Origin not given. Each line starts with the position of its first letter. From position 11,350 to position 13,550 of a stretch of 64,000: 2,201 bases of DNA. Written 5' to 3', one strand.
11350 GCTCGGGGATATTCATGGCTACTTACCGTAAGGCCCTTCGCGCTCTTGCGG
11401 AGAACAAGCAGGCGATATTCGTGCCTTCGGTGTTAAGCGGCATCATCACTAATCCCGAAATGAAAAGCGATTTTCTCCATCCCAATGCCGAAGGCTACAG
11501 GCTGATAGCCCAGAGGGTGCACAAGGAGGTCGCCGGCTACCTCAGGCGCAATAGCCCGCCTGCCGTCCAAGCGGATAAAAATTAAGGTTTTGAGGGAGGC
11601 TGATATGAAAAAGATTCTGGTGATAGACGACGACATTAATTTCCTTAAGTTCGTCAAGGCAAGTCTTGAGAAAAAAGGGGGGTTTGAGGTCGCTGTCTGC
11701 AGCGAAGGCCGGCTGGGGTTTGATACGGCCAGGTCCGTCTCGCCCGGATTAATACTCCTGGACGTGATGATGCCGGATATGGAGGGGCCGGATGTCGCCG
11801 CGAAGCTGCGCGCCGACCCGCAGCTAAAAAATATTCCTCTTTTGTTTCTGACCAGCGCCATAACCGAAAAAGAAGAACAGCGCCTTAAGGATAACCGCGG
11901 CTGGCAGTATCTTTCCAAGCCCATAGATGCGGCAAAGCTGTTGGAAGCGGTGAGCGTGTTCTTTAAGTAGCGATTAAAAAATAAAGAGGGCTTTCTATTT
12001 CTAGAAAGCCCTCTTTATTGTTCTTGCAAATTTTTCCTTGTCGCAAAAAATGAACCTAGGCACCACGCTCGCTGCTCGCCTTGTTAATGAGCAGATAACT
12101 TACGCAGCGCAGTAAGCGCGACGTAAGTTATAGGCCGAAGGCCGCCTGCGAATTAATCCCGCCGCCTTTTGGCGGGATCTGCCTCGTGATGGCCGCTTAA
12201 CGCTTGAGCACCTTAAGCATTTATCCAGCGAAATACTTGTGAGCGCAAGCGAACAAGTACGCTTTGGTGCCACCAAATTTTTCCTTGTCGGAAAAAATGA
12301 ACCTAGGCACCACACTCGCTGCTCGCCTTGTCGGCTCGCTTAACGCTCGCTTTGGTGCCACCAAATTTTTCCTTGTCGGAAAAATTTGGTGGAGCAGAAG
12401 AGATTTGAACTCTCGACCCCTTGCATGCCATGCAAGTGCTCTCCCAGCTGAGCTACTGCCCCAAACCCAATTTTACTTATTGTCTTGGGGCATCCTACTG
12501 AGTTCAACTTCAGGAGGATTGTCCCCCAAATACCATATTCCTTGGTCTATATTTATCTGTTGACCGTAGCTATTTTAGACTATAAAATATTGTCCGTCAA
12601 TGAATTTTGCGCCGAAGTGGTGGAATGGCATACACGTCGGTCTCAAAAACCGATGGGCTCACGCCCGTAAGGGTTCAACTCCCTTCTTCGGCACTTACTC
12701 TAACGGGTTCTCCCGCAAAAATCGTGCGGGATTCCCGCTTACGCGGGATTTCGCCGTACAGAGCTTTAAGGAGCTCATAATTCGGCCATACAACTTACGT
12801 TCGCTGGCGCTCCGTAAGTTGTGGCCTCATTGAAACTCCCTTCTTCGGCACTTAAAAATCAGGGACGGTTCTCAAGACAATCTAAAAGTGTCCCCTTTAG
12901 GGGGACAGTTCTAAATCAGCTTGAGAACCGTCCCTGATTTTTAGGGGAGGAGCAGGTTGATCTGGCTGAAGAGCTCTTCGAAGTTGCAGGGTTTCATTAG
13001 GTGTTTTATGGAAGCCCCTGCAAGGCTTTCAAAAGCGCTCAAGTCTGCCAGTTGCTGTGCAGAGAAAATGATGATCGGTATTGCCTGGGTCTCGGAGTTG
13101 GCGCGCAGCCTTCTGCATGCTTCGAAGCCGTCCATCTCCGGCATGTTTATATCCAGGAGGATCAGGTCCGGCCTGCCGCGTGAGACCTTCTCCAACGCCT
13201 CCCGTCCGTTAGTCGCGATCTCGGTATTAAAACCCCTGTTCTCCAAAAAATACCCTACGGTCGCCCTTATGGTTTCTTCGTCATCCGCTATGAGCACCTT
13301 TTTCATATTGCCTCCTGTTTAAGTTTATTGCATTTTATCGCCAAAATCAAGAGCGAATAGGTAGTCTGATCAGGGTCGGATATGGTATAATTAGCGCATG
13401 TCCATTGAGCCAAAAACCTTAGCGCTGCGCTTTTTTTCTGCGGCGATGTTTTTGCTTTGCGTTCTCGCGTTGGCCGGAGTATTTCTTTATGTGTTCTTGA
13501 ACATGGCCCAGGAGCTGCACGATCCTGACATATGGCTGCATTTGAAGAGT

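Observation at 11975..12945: Quasi-palindromic 1-kb noncoding locus: divergent tRNA-Ala/tRNA-Leu pair, each followed by the same family of hairpin modules, bracketed by convergent CheY-like regulators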

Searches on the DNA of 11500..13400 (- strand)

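Call 5: search_rna_families(source=window, start=11500, end=13400, threshold=evalue, max_evalue=1)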
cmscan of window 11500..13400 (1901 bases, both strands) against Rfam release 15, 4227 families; matches with E-value up to 1: 20.
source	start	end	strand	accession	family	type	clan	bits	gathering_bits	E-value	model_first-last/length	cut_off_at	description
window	12390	12462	-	RF00005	tRNA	Gene; tRNA;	CL00001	62.2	29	1.3e-12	1-71/71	no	tRNA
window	12611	12693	+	RF00005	tRNA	Gene; tRNA;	CL00001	59.4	29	7.8e-12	1-71/71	no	tRNA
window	11956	12024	+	RF02371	PyrG_leader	Cis-reg; leader;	-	36.1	65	0.012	1-78/78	no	PyrG leader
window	12865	12932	-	RF04197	mir-9457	Gene; miRNA;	-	29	90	0.0039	1-68/68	no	mir-9457 microRNA precursor family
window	12856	12945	-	RF00727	bantam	Gene; miRNA;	CL00091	27.7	61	0.011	1-82/82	no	bantam microRNA precursor family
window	11975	12044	-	RF02371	PyrG_leader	Cis-reg; leader;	-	26.4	65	0.86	1-78/78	no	PyrG leader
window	11970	12028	+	RF00249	mir-46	Gene; miRNA;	-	26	44.7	0.02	1-85/85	no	mir-46/mir-47/mir-281 microRNA precursor family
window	11971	12029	-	RF00249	mir-46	Gene; miRNA;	-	25.9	44.7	0.021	1-85/85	no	mir-46/mir-47/mir-281 microRNA precursor family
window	11907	12020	+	RF04182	GibS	Gene; sRNA;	-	25.5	115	0.77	1-142/142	no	GibS sRNA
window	11968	12028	+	RF00659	mir-365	Gene; miRNA;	-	23.4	62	0.087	1-86/86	no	mir-365 microRNA precursor family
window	11976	12015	-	RF02451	ncr1241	Gene; sRNA;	-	23.3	60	0.48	1-63/63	no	Bacillus sRNA ncr1241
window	12355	12393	+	RF03640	mir-3747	Gene; miRNA;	-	23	63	0.12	1-67/67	no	mir-3747 microRNA precursor family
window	11976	12025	-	RF03495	mir-968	Gene; miRNA;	-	22.9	88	0.3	14-65/79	no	mir-968 microRNA precursor family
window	11980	12023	+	RF04343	Plastid-psbA-2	Cis-reg;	CL00153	22.7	55.8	0.25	1-60/60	no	Plastid-psbA-2 3UTR RNA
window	12864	12931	+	RF04197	mir-9457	Gene; miRNA;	-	22.6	90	0.21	1-68/68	no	mir-9457 microRNA precursor family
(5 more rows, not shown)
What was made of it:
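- On Any Rfam 15 family: Every other hit in 11500-13400 lies far below its threshold and falls on the outer hairpins or hp1 (call 5).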

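Call 50: build_rna_model(alignment_id=A1, structure=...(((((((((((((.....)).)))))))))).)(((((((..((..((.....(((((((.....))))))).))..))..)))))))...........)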
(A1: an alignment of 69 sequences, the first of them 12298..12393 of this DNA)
Model R1 built from alignment A1 (69 sequences, 102 columns); structure: as given.
model positions 95; base pairs 31; branch points 1; effective number of sequences 1.2; information 0.602 bits per position. Calibrated on 0.2 Mb of random sequence (short: E-values are rough).
structure used (alignment columns):
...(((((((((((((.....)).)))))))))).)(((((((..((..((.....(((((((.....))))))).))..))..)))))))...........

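Call 51: search_with_rna_model(model_id=R1, source=window, max_evalue=10, show_alignments=3)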
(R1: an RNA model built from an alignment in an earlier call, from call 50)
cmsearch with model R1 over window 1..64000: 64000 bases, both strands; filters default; matches with E-value up to 10: 3.
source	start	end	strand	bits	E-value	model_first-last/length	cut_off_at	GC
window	12297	12393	-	94.2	5.2e-27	1-95/95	no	0.52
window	12029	12051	-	8.8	1.2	8-30/95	no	0.26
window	12057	12135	-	6.1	7.8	1-95/95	no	0.53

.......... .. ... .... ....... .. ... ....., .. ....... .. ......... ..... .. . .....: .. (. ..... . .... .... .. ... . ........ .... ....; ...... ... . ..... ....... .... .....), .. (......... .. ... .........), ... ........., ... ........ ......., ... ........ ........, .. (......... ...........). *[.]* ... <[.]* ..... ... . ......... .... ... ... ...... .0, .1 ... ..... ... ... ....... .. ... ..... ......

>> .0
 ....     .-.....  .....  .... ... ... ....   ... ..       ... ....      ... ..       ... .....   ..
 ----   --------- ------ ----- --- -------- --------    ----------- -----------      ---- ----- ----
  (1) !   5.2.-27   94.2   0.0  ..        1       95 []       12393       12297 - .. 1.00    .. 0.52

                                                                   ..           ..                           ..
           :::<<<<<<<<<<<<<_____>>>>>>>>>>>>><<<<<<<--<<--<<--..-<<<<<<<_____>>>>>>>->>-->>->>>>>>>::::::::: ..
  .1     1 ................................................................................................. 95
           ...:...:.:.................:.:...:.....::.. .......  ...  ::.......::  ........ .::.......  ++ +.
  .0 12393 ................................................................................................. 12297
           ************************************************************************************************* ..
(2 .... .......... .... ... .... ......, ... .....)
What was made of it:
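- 12027..12058 (-): Truncated start of a third U unit. It holds a spacer (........), a degenerate left arm, the GACAA loop (12042->12038) and a right-arm remnant (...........). Weak partial R1 hit at 12029-12051 (call 51).
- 12297..12393 (-): U1, the one complete tRNA-trailer unit. Hairpin hp1 has its left arm at 12392->12378 (this includes the tRNA's CCACCA), its loop at 12377->12373 and its right arm at 12372->12358. The rod runs 12359->12306. R1 hit, 94.2 bits, E = 5e-27 (call 51).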

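Call 52: search_with_rna_model(model_id=R1, sources=[L047, L048, L049, L050, L051, L052, L053, L054, L055, L056, L057, L058, L059, L060, L061, L062, L063, L064, L065, L066, L067, L068, L069, L070, L071, L072, L073, L074, L075, L076, L077, L078, L079, L080, L081, L082, L083, L084, L085, L086, L087, L088, L089, L090, L091, L092, L093, L094, L095, L096, L097, L098, L099, L100, L101, L102, L103, L104, L105, L106, L107, L108, L109, L110, L111, L112, L113, L114, L115, L116, L117, L118, L119, L120, L121, L122, L123, L124, L125, L126], max_evalue=0.001)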
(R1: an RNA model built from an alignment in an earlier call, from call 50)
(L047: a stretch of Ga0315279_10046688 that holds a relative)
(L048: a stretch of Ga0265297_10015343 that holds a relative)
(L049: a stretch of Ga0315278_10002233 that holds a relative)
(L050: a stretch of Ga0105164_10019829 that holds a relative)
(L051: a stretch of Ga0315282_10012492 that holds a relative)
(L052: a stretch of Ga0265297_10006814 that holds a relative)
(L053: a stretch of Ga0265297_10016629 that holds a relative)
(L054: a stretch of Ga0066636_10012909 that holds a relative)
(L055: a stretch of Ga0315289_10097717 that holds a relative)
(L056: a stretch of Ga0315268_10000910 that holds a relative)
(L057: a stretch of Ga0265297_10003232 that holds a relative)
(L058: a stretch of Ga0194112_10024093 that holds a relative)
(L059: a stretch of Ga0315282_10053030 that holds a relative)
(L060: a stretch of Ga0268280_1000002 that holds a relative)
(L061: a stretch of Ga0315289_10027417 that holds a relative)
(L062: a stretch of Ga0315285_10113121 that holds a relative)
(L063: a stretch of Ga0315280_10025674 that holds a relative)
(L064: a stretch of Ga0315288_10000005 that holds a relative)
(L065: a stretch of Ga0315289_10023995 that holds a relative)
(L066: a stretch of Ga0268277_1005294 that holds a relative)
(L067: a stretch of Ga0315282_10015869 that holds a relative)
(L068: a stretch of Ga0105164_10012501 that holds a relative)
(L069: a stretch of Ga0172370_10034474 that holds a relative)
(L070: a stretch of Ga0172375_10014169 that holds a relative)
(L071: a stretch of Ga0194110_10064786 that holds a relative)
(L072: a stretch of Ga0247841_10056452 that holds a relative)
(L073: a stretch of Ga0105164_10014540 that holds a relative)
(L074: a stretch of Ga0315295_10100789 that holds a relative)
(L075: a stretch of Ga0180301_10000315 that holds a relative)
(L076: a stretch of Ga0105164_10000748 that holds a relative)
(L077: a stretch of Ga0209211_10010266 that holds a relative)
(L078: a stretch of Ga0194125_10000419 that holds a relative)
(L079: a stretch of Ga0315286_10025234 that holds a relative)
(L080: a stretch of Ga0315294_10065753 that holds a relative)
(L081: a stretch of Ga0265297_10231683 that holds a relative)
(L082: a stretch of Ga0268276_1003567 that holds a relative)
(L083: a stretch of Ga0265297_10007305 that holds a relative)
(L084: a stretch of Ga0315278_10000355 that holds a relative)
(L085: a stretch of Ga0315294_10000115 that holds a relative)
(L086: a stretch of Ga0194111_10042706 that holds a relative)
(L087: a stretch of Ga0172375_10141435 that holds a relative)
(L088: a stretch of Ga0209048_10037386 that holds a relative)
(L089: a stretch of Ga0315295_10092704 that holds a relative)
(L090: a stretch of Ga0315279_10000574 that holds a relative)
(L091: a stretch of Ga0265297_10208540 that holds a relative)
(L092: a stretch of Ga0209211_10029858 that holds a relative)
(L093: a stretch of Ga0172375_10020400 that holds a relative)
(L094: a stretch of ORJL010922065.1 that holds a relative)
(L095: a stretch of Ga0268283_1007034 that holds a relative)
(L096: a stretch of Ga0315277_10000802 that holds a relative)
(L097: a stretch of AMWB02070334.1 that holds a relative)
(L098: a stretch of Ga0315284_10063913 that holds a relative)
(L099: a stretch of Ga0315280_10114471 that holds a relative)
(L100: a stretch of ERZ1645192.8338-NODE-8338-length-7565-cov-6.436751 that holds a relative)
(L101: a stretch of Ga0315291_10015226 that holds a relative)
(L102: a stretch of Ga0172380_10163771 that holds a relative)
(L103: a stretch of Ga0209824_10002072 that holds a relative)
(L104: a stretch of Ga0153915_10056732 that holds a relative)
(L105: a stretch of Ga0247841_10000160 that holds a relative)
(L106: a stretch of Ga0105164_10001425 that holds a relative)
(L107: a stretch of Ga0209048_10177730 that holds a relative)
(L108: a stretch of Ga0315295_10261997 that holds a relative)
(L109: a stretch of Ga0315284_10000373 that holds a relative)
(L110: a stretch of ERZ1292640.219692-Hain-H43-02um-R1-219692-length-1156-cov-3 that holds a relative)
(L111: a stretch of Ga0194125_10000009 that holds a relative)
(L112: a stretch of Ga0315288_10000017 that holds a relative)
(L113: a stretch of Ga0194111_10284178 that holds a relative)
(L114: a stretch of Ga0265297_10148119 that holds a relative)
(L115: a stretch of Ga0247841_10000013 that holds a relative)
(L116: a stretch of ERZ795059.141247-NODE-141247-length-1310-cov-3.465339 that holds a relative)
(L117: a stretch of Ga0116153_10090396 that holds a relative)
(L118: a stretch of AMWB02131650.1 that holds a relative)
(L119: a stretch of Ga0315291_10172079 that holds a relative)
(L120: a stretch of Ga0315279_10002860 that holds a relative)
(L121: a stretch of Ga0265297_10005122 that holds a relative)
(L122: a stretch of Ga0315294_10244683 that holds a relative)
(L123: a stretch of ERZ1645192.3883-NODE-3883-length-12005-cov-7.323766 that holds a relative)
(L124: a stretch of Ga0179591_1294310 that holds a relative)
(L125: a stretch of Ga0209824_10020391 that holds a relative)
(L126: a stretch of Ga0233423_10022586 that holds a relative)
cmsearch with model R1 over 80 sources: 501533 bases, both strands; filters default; matches with E-value up to 0.001: 96.
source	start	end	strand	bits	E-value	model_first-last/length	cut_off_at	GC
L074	1890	1984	+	110.8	3.2e-31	1-95/95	no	0.46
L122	1581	1675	+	107.8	2.7e-30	1-95/95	no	0.48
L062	1879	1973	+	107.6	3.1e-30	1-95/95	no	0.47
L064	12387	12481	-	107.6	3.1e-30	1-95/95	no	0.47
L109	764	858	+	107.6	3.1e-30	1-95/95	no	0.47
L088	457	551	+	107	4.8e-30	1-95/95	no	0.44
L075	4604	4698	-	106.3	8e-30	1-95/95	no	0.47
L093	4592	4688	+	105.7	1.2e-29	1-95/95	no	0.52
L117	559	653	-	105.6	1.3e-29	1-95/95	no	0.45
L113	51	142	+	104.7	2.4e-29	1-95/95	no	0.45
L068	3626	3720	-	104.5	2.8e-29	1-95/95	no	0.42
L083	2584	2680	+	104.3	3.2e-29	1-95/95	no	0.54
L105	2477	2571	-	104.2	3.6e-29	1-95/95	no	0.43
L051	10879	10975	+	103.9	4.2e-29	1-95/95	no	0.52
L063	339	435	+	103.9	4.2e-29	1-95/95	no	0.52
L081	120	214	+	103.8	4.7e-29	1-95/95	no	0.46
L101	4824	4918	+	103.7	4.8e-29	1-95/95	no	0.43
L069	833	929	+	103.6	5.4e-29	1-95/95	no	0.52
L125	1983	2079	+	103.3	6.5e-29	1-95/95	no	0.48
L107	1099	1195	+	103.1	7.3e-29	1-95/95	no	0.46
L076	1411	1505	-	102.9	8.7e-29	1-95/95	no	0.56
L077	564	660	+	102.8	9.7e-29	1-95/95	no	0.52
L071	1930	2024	-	102.6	1.1e-28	1-95/95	no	0.51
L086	1923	2017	+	102.6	1.1e-28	1-95/95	no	0.51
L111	649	743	-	102.6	1.1e-28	1-95/95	no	0.51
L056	9894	9990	-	102.5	1.1e-28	1-95/95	no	0.47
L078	1234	1330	+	102.3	1.3e-28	1-95/95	no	0.54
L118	2416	2510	-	102.2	1.4e-28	1-95/95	no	0.43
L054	30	124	-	101.8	1.9e-28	1-95/95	no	0.53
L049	149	243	+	101.4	2.6e-28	1-95/95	no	0.41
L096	5696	5792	-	101.4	2.6e-28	1-95/95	no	0.54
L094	282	378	+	101.3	2.8e-28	1-95/95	no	0.52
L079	5592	5688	-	101.1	3.1e-28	1-95/95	no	0.46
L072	2656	2752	+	100.9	3.5e-28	1-95/95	no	0.49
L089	65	161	+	100.8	3.8e-28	1-95/95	no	0.46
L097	6375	6471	-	100.8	3.8e-28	1-95/95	no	0.55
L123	1493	1589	-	100.8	3.8e-28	1-95/95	no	0.55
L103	5955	6049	+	100.5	4.8e-28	1-95/95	no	0.51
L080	2156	2252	-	100.3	5.4e-28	1-95/95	no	0.57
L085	3146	3242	+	100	7e-28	1-95/95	no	0.52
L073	2973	3067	+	99.9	7.5e-28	1-95/95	no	0.42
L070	4905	5001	+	99.8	7.8e-28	1-95/95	no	0.49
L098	2253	2349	-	99.7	8.4e-28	1-95/95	no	0.47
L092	4176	4272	-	99.6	9e-28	1-95/95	no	0.51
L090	2229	2325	-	99.4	1e-27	1-95/95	no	0.51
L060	3642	3737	-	99.3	1.1e-27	1-95/95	no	0.51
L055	744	838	-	99.3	1.1e-27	1-95/95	no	0.58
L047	3251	3347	-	99.2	1.2e-27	1-95/95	no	0.46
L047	2849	2943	-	99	1.3e-27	1-95/95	no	0.44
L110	91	185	-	99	1.4e-27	1-95/95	no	0.4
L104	748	844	-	98.8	1.6e-27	1-95/95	no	0.52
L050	1325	1421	+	98.5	2e-27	1-95/95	no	0.45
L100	7375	7471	-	98.4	2.1e-27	1-95/95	no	0.52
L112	6701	6796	-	98.2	2.4e-27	1-95/95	no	0.48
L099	290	384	+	97.4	4.4e-27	1-95/95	no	0.54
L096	6924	7018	-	96.9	6.2e-27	1-95/95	no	0.48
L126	2587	2681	+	96.1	1.1e-26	1-95/95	no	0.48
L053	6302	6398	+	95.6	1.6e-26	1-95/95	no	0.45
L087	1832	1928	-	94.7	3e-26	1-95/95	no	0.49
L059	1969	2064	+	94.5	3.3e-26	1-95/95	no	0.43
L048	575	669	-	93.9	5.2e-26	1-95/95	no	0.51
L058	3762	3858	-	93.7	5.9e-26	1-95/95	no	0.45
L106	8134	8230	+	93.5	7.1e-26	1-95/95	no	0.53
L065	7726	7820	+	92.3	1.6e-25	1-95/95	no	0.49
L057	5136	5229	-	92.1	1.8e-25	1-95/95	no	0.44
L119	2044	2138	+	92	2.1e-25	1-95/95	no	0.56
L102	354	447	-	91.8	2.3e-25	1-95/95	no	0.49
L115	451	544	+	91.5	2.8e-25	1-95/95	no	0.47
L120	13284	13380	+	91.2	3.5e-25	1-95/95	no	0.53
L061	1780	1876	-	90.3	6.9e-25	1-95/95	no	0.49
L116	1159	1254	-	90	8e-25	1-95/95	no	0.54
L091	748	844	+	89.1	1.6e-24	1-95/95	no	0.55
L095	2772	2868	-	86.1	1.3e-23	1-95/95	no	0.46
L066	3201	3294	-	85.3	2.3e-23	1-95/95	no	0.47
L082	11632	11725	+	85.3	2.3e-23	1-95/95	no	0.47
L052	5156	5277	-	83.7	7.3e-23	1-95/95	no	0.52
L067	7621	7718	-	79.8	1.1e-21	1-95/95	no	0.49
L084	13922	14009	-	79.6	1.3e-21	1-95/95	no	0.45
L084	6518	6621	+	79.2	1.7e-21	1-95/95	no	0.51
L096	6753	6846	-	73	1.4e-19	1-95/95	no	0.46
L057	4963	5056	-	72.8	1.6e-19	1-95/95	no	0.59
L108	64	154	+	72.6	1.9e-19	1-95/95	no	0.51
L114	1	85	+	71.9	3.1e-19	13-95/95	5'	0.49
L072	2886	2981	+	60.5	1e-15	1-95/95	no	0.5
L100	7191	7284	-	56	2.5e-14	1-95/95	no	0.51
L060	3463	3558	-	54.4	8e-14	1-95/95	no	0.49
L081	324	420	+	50.7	1.1e-12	1-95/95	no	0.44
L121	1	67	-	49.8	2.1e-12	1-65/95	3'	0.51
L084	14093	14168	-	47.1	1.4e-11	20-95/95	5'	0.58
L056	9829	9893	-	34.6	9.8e-08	1-95/95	no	0.46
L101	4746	4860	-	27.7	1.3e-05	1-95/95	no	0.5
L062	1801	1915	-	26.2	3.7e-05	1-95/95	no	0.5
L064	12445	12559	+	26.2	3.7e-05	1-95/95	no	0.5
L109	686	800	-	26.2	3.7e-05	1-95/95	no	0.5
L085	3069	3182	-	24.3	0.00014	1-95/95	no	0.51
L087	1661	1739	-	23.3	0.00029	1-95/95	no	0.41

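Call 57: build_rna_model(alignment_id=A2, structure=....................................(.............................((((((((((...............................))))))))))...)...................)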
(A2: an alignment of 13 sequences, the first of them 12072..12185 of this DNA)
Model R2 built from alignment A2 (13 sequences, 140 columns); structure: as given.
model positions 100; base pairs 11; branch points 0; effective number of sequences 4.88; information 0.59 bits per position. Calibrated on 0.2 Mb of random sequence (short: E-values are rough).
structure used (alignment columns):
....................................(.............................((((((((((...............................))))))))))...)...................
